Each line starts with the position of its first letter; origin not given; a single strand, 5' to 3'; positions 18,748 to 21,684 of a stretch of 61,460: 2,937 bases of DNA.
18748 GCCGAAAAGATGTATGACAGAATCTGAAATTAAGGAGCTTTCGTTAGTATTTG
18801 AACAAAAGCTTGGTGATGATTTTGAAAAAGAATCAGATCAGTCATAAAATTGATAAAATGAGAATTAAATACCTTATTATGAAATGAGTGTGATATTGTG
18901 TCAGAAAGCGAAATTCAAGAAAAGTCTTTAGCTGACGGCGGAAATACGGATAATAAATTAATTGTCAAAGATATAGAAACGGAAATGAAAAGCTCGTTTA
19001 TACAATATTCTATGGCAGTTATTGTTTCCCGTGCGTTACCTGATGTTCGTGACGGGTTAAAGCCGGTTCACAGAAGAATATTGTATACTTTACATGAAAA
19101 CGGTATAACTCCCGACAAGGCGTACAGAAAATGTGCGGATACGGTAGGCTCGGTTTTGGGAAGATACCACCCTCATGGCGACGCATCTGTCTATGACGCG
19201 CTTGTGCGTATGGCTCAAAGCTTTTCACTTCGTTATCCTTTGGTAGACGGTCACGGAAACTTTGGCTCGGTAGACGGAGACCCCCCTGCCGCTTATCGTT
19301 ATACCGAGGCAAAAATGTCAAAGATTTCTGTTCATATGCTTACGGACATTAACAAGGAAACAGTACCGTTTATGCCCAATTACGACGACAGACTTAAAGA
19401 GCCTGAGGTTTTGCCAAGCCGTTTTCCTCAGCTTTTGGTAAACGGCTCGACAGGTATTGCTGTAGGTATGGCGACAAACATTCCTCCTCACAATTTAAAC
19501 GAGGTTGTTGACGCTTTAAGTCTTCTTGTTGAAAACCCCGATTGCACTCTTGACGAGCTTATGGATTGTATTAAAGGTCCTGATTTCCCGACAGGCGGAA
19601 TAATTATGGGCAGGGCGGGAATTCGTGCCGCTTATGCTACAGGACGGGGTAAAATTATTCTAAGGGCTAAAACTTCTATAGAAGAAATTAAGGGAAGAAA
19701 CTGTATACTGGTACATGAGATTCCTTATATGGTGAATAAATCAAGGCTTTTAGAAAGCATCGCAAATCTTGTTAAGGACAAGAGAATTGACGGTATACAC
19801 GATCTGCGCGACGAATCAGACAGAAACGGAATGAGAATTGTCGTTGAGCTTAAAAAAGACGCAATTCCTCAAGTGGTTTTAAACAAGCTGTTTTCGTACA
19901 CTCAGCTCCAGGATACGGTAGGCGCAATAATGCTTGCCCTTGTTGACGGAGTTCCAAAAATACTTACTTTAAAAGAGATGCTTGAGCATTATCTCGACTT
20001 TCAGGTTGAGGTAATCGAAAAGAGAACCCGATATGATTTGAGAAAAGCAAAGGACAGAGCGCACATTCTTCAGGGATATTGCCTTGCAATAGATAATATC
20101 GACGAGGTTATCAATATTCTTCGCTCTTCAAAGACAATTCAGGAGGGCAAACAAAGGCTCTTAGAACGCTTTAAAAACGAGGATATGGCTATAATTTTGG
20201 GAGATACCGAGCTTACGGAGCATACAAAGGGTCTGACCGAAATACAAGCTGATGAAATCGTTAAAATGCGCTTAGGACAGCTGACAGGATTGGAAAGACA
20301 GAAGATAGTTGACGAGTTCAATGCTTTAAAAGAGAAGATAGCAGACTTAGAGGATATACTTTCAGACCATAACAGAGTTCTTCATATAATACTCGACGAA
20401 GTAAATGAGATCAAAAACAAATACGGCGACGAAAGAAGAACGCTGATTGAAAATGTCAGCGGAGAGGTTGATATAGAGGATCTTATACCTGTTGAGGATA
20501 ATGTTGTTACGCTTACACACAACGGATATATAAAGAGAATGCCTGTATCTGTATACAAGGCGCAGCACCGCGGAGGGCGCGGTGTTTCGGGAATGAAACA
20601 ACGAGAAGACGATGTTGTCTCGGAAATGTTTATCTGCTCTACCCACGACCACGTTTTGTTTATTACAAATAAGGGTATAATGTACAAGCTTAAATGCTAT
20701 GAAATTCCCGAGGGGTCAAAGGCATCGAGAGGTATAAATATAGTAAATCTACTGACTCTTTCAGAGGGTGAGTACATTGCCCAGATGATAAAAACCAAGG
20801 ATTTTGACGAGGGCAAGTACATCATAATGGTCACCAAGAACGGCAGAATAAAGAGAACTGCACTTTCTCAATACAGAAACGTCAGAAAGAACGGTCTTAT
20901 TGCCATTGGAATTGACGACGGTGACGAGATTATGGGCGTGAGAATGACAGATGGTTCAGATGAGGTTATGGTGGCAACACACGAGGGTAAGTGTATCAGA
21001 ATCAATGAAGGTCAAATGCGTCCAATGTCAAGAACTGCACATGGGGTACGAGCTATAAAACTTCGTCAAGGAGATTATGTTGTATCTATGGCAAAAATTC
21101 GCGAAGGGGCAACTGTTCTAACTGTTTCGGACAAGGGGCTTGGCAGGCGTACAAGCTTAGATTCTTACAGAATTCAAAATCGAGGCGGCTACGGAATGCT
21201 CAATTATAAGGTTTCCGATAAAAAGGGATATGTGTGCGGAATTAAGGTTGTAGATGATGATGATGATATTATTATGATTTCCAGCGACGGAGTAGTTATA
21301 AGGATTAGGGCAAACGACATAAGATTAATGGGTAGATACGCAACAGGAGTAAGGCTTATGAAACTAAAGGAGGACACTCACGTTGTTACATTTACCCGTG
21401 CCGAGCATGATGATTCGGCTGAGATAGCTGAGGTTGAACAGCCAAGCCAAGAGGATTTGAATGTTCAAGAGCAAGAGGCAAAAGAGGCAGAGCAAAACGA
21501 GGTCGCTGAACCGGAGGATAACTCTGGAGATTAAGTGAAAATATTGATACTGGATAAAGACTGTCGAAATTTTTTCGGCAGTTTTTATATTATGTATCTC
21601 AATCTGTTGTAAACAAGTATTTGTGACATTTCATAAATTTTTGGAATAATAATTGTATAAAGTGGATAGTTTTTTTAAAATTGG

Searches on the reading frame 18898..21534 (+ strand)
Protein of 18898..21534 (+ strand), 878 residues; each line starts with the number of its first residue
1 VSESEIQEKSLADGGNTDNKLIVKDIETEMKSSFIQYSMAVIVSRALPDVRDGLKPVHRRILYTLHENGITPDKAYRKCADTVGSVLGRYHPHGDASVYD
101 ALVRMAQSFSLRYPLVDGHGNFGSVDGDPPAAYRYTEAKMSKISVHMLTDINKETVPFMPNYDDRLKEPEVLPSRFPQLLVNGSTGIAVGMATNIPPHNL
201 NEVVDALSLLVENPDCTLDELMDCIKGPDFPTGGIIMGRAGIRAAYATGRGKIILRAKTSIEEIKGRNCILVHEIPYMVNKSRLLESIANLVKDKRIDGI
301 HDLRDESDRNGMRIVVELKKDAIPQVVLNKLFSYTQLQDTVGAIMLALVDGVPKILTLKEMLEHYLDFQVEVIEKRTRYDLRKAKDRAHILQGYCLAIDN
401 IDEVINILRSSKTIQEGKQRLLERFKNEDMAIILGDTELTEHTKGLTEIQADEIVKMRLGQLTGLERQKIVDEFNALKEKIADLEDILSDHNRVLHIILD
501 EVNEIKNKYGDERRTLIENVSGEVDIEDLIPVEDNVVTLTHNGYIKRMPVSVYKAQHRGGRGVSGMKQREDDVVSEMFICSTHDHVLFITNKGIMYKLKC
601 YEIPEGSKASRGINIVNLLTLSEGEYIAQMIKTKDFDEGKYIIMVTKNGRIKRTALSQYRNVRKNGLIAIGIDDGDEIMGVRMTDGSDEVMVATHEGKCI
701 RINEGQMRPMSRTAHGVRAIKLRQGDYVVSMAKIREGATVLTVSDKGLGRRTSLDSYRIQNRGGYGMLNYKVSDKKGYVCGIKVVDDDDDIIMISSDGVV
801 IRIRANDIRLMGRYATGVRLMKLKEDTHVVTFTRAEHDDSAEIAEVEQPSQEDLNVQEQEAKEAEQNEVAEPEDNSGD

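Call 8: search_protein_families(library=pfam, proteins=[window:18898-21534:+])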
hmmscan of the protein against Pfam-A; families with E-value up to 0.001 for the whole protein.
window:18898-21534:+ (878 aa): 2 families
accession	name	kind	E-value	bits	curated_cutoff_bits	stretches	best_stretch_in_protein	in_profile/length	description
PF00521.26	DNA_topoisoIV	-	4.6e-162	540.2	31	1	45-502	1-431/432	DNA gyrase/topoisomerase IV, subunit A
PF03989.18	DNA_gyraseA_C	-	5.6e-69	227.8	27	6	534-581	1-48/48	DNA gyrase C-terminal domain, beta-propeller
